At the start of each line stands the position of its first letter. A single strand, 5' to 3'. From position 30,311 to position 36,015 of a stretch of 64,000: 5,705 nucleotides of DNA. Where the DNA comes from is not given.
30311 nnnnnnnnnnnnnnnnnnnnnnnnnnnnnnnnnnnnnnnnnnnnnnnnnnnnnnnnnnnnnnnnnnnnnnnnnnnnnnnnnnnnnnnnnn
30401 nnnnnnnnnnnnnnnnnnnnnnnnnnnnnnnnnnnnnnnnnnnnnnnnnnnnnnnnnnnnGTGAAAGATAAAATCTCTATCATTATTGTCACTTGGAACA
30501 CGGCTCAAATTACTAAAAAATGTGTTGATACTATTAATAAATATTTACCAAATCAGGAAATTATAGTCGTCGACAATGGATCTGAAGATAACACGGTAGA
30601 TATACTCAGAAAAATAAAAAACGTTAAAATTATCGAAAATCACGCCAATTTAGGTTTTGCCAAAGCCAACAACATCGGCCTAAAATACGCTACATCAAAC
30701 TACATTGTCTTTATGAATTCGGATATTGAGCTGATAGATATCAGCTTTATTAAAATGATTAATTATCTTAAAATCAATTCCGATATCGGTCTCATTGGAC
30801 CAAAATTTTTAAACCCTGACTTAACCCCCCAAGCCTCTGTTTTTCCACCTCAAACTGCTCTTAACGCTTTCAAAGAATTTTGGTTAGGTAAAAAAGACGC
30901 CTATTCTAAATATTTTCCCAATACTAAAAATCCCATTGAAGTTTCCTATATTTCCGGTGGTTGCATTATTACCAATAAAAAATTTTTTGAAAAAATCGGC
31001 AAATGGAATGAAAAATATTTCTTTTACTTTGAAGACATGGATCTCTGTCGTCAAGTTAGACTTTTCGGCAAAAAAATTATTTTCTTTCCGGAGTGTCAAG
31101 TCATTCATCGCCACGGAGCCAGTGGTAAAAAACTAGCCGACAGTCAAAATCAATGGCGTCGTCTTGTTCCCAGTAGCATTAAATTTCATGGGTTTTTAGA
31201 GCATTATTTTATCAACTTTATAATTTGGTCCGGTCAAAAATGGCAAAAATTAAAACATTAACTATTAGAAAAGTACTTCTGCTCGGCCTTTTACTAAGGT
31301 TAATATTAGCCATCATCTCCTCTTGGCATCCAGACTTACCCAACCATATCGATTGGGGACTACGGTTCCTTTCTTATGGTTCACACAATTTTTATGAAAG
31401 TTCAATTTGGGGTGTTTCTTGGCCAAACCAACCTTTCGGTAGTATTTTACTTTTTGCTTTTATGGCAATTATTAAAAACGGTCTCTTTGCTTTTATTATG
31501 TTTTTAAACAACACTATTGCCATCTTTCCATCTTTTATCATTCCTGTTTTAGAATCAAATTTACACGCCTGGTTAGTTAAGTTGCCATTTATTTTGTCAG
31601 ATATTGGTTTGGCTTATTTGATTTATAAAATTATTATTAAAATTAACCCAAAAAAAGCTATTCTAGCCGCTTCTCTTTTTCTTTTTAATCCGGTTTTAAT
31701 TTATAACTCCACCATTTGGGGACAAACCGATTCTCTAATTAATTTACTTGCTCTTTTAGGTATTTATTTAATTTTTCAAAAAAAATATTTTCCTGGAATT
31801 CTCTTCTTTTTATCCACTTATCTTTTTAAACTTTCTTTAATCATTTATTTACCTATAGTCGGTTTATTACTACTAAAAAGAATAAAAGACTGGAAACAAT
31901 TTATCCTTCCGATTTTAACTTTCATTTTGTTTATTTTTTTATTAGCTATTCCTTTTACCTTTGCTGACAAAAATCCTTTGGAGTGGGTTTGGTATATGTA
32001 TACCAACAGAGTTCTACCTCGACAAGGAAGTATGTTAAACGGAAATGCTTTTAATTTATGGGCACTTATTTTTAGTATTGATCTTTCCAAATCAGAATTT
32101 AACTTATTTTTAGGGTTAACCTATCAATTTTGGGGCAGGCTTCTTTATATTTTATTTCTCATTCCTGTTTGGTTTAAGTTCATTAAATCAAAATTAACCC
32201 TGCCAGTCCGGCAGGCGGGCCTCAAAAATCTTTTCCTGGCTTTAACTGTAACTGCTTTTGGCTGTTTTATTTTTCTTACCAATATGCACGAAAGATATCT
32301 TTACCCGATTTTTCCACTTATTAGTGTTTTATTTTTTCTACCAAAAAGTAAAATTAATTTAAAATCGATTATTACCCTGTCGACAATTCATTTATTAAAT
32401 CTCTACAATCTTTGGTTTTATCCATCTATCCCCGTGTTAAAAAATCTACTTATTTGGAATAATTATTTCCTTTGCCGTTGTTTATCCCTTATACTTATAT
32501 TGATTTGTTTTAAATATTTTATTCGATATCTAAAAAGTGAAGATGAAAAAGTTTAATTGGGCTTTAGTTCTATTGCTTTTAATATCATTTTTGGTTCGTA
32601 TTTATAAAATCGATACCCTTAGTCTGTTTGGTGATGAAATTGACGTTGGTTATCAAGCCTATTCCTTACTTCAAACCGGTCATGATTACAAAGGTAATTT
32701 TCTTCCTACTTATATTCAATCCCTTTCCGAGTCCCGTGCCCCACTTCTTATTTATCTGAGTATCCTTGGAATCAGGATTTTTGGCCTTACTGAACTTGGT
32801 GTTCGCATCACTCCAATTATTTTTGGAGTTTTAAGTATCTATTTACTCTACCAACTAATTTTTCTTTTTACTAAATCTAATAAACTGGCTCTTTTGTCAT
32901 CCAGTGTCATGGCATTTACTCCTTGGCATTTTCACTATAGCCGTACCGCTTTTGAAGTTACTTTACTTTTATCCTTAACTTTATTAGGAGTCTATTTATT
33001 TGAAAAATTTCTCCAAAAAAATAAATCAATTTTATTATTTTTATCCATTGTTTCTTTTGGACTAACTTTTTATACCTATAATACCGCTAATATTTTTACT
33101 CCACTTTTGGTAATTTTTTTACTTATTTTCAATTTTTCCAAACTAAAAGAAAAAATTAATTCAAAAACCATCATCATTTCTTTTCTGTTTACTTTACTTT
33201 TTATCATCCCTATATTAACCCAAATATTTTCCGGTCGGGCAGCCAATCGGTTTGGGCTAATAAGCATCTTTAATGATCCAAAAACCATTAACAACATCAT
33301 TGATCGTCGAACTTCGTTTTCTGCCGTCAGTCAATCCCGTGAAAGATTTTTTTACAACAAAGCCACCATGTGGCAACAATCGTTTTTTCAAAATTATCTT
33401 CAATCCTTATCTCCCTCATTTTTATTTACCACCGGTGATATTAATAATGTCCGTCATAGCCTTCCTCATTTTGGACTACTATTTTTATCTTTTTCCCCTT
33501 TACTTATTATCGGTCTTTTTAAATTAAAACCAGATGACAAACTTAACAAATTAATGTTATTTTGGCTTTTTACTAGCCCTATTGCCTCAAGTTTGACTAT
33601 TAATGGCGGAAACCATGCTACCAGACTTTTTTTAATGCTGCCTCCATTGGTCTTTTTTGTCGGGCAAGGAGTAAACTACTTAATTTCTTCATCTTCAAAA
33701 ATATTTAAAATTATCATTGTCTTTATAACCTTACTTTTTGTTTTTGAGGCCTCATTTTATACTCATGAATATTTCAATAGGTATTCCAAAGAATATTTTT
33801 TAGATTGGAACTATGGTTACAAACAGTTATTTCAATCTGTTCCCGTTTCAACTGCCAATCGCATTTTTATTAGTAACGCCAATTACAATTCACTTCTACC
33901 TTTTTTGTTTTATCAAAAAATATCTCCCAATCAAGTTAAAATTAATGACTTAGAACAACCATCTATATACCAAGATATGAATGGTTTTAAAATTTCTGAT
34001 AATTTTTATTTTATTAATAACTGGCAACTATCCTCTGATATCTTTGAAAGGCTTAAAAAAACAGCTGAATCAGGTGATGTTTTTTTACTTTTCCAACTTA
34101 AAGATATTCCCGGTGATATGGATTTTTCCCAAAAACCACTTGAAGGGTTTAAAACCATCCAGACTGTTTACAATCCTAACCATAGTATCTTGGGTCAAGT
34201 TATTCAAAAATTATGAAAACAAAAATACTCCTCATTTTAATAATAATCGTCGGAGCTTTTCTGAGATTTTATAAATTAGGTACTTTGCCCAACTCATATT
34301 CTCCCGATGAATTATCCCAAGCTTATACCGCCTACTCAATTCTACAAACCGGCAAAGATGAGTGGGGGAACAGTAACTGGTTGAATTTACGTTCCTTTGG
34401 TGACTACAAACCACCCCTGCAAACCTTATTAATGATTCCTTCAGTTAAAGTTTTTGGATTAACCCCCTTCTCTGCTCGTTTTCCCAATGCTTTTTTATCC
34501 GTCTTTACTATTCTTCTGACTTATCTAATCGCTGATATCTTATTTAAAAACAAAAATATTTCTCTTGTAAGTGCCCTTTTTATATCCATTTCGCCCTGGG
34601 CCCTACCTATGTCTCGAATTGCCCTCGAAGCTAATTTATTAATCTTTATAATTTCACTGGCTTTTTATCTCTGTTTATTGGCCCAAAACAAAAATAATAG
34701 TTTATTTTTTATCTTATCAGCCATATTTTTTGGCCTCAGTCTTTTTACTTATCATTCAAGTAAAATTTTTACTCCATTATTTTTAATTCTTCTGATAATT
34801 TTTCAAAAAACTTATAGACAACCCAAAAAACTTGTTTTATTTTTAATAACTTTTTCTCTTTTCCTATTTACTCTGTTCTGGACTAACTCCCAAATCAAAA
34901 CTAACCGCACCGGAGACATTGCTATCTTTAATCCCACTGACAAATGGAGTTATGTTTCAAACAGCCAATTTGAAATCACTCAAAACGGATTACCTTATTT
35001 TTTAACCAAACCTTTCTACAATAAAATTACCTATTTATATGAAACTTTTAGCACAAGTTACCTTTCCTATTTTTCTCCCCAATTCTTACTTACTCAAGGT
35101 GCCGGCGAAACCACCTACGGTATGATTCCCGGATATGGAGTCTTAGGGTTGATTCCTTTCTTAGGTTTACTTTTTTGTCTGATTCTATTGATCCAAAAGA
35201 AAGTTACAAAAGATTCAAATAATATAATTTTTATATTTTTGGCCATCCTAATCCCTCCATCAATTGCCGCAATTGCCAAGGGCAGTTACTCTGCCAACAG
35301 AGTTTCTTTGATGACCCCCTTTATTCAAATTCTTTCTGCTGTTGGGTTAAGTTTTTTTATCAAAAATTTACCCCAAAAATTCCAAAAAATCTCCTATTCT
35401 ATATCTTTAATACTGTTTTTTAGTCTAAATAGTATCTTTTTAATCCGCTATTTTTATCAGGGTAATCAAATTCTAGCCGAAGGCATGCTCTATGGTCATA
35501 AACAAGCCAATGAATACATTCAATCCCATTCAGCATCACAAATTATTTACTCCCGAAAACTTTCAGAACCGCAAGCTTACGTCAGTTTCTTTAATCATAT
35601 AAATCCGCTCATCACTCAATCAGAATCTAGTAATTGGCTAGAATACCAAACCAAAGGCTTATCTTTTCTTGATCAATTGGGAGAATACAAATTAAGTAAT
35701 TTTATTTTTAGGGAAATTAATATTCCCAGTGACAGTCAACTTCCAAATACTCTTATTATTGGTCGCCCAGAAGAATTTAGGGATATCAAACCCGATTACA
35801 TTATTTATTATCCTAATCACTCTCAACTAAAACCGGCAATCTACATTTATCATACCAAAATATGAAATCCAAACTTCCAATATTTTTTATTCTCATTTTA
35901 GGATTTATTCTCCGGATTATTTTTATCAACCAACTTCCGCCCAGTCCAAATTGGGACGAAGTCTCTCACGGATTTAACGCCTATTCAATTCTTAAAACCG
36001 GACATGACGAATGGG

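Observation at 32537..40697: Head-to-tail array of five ArnT/PMT-like GT-C glycosyltransferase paralogs (six with 28686-30464), coupled by ATGA overlaps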

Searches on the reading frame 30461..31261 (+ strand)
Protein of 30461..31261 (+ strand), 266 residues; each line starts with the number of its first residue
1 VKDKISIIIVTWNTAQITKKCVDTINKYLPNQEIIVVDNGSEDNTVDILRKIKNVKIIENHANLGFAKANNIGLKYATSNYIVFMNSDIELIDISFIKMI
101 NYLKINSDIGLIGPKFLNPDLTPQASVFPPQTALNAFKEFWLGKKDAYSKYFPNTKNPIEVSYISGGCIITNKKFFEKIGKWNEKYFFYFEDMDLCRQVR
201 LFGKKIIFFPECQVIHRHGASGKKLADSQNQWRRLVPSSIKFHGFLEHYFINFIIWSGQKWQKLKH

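Call 5: search_protein_families(library=pfam, proteins=[window:30461-31261:+], max_evalue=0.01)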
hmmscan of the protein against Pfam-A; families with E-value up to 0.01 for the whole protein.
window:30461-31261:+ (266 aa): 7 families
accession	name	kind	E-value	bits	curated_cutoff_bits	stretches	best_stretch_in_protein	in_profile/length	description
PF00535.33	Glycos_transf_2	-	1.1e-26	94.2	23.3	1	6-179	1-167/168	Glycosyl transferase family 2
PF13641.12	Glyco_tranf_2_3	-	2.6e-13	51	27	1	5-232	3-227/230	Glycosyltransferase like family 2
PF13712.12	Glyco_tranf_2_5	-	2.9e-10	40.7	27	1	56-233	31-203/210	Glycosyltransferase like family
PF10111.15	Glyco_tranf_2_2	-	1.6e-08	34.8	27.3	1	17-101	15-104/276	Glycosyltransferase like family 2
PF13704.12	Glyco_tranf_2_4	-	0.00013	22.9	27.5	1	32-68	20-56/98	Glycosyl transferase family 2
PF13632.12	Glyco_trans_2_3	-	0.0022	18.3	27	1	156-234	64-138/198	Glycosyl transferase family group 2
PF07507.16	WavE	-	0.0035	17.1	27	0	14-38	18-42/305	WavE lipopolysaccharide synthesis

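Call 33: search_protein_families(library=ncbifam, proteins=[window:30461-31261:+], max_evalue=0.001)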
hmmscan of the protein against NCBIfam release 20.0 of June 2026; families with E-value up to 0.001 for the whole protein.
window:30461-31261:+ (266 aa): 20 families
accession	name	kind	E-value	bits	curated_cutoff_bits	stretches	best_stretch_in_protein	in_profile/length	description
TIGR01556.1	rhamnosyltran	subfamily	1.2e-18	67.3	200.55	1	29-227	17-211/281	rhamnosyltransferase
TIGR03965.1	mycofact_glyco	equivalog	1.1e-16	60.8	280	1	3-220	74-284/467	mycofactocin biosynthesis glycosyltransferase MftF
TIGR04283.1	glyco_like_mftF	equivalog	2.6e-16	59.9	182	1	5-96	1-90/221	TIGR04283 family arsenosugar biosynthesis glycosyltransferase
TIGR03937.1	PgaC_IcaA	equivalog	5.7e-15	55.2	422.3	1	3-111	45-158/407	poly-beta-1,6-N-acetyl-D-glucosamine synthase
NF007482.0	PRK10073.1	equivalog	1.2e-12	47.5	423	1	2-95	5-102/334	glycosyltransferase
NF041875.1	EPS_EpsD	equivalog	1.3e-11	44.4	370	1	5-217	1-207/325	exopolysaccharide biosynthesis glycosyltransferase EpsD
NF047683.1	TeichurnBiosyTuaG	equivalog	5.2e-11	42.7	400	1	2-104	5-112/252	teichuronic acid biosynthesis protein TuaG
NF038299.1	EPS_HpsN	equivalog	3.7e-09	36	425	1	4-221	2-225/317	hormogonium polysaccharide biosynthesis glycosyltransferase HpsN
NF047588.1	GlcsyltransPgfSStrep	equivalog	8e-08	31.9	500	1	4-103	2-110/308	glycosyltransferase PgfS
TIGR04195.1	S_glycosyl_SunS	equivalog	8.5e-08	31.4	350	1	5-89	59-142/421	SunS family peptide S-glycosyltransferase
NF050050.1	ProtGlycPglI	equivalog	2.5e-07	30.4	500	1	3-101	2-106/306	GalNAc(5)-diNAcBac-PP-undecaprenol beta-1,3-glucosyltransferase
NF058614.1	PPMAGASynPpgS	equivalog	5.9e-07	29.1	370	1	6-119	3-117/226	polyprenyl-phospho-N-acetylgalactosaminyl synthase PpgS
NF053739.1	GlytfEpsEBac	equivalog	9.7e-07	28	450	1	4-116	2-120/265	glycosyltransferase EpsE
NF038302.1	EPS_HpsE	equivalog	2.1e-06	26.9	300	1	5-89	3-97/307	hormogonium polysaccharide biosynthesis glycosyltransferase HpsE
NF045692.1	OglycostaseCruG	equivalog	7.9e-06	25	600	0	4-53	42-92/386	2'-O-glycosyltransferase CruG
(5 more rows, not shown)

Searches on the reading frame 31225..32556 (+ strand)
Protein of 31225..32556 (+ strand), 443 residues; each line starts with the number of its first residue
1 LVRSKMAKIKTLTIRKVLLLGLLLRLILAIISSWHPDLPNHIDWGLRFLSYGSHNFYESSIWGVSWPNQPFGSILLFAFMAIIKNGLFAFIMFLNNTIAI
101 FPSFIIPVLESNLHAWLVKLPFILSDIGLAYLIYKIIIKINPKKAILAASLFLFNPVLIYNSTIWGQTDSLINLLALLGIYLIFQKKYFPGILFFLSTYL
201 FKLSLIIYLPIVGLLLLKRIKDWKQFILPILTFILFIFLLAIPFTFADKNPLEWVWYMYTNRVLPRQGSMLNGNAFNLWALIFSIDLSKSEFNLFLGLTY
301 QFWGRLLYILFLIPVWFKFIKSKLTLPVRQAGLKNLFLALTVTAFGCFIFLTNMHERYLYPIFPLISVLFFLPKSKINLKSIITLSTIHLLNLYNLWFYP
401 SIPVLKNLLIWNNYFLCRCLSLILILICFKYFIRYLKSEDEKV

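Call 5: search_protein_families(library=pfam, proteins=[window:31225-32556:+], max_evalue=0.01)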
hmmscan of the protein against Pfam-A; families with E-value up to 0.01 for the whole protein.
window:31225-32556:+ (443 aa): 0 families

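Call 9: search_protein_families(library=pfam, proteins=[window:31225-32556:+], max_evalue=1)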
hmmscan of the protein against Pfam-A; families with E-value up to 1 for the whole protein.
window:31225-32556:+ (443 aa): 0 families

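Call 33: search_protein_families(library=ncbifam, proteins=[window:31225-32556:+], max_evalue=0.001)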
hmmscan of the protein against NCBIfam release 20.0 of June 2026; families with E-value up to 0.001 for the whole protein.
window:31225-32556:+ (443 aa): 0 families

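Call 73: predict_structure(alignment_id=A3)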
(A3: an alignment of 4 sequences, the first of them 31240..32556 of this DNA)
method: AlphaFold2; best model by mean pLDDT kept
length: 438 residues; sequences in the alignment: 4
mean_pLDDT: 51.5   pTM: 0.52
mean pLDDT of the five models: 51.5, 50.5, 46.6, 45.7, 40.8
residues with pLDDT >= 90: 0; 70-90: 42; 50-70: 181; < 50: 215
segments of 3 or more residues with pLDDT < 50: 30-105, 195-202, 218-221, 223-274, 276-296, 318-325, 345-359, 361-366, 368-370, 393-395, 403-408, 435-438
pLDDT, mean of each block of 10 residues (from residue 1): 65 81 65 47 40 30 29 37 36 36 46 66 75 69 74 62 58 64 64 50 52 52 47 38 39 37 36 45 46 49 55 51 48 53 44 46 48 57 58 51 48 59 63 50
secondary structure, 60 per line:
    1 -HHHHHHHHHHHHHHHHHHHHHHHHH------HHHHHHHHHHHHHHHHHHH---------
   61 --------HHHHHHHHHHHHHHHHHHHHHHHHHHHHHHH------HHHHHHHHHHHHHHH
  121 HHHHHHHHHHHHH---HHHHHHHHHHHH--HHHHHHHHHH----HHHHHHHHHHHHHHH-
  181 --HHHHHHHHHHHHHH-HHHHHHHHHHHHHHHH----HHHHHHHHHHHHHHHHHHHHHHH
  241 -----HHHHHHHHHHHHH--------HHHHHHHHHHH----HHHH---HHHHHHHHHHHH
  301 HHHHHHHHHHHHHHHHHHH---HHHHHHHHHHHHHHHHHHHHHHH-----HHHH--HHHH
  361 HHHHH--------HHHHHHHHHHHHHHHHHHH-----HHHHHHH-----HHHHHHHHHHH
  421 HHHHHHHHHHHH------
elements in order: H2-26 H33-51 H69-99 H106-133 H137-148 H151-160 H165-179 H183-196 H198-213 H218-240 H246-258 H267-277 H282-285 H289-319 H323-345 H351-354 H357-365 H374-392 H398-404 H410-432

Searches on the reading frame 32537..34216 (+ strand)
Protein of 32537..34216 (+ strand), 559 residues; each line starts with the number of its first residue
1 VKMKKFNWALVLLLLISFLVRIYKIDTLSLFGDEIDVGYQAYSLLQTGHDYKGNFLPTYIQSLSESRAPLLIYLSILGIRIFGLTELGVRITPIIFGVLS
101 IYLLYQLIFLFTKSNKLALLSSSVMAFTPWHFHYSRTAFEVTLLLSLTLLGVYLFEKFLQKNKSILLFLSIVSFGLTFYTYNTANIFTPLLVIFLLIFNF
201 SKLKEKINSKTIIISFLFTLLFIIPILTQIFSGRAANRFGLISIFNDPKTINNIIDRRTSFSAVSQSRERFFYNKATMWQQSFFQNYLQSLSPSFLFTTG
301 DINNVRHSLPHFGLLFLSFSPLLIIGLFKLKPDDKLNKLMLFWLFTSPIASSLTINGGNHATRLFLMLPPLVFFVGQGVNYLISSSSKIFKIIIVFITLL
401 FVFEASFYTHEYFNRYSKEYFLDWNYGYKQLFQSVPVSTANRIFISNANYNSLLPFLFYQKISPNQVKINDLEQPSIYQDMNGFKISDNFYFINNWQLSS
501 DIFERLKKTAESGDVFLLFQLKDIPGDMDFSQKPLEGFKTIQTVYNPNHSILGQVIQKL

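Call 4: search_protein_families(library=pfam, proteins=[window:32537-34216:+], max_evalue=0.01)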
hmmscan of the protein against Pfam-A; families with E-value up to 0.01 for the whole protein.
window:32537-34216:+ (559 aa): 2 families
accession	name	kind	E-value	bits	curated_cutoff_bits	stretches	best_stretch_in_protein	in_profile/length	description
PF13231.12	PMT_2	-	4.5e-13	50.2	26.1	1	67-226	2-157/160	Dolichyl-phosphate-mannose-protein mannosyltransferase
PF02366.24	PMT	-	1.9e-09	37.9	22.7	1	12-228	2-232/245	Dolichyl-phosphate-mannose-protein mannosyltransferase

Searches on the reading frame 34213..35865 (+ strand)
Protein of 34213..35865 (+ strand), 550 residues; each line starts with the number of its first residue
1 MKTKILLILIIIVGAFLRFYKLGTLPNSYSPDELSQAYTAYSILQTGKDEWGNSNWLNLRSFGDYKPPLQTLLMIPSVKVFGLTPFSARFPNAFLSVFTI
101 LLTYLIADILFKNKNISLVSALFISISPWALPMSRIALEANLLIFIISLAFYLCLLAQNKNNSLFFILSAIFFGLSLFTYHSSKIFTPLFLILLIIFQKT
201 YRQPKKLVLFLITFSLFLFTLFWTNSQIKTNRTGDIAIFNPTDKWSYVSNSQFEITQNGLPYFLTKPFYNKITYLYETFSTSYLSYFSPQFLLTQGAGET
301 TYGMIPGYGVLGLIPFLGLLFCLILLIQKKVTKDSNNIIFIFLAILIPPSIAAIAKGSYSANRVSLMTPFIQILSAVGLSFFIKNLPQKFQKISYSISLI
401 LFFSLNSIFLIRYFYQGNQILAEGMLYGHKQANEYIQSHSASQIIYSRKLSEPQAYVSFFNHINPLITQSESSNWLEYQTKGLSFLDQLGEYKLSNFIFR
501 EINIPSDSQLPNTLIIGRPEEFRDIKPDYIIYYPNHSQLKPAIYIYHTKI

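Call 4: search_protein_families(library=pfam, proteins=[window:34213-35865:+], max_evalue=0.01)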
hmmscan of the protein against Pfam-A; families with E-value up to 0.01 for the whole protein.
window:34213-35865:+ (550 aa): 2 families
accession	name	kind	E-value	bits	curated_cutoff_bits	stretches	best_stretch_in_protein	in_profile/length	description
PF13231.12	PMT_2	-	2.4e-12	47.8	26.1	1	66-223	2-160/160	Dolichyl-phosphate-mannose-protein mannosyltransferase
PF02366.24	PMT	-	2.9e-09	37.3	22.7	1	61-201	58-205/245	Dolichyl-phosphate-mannose-protein mannosyltransferase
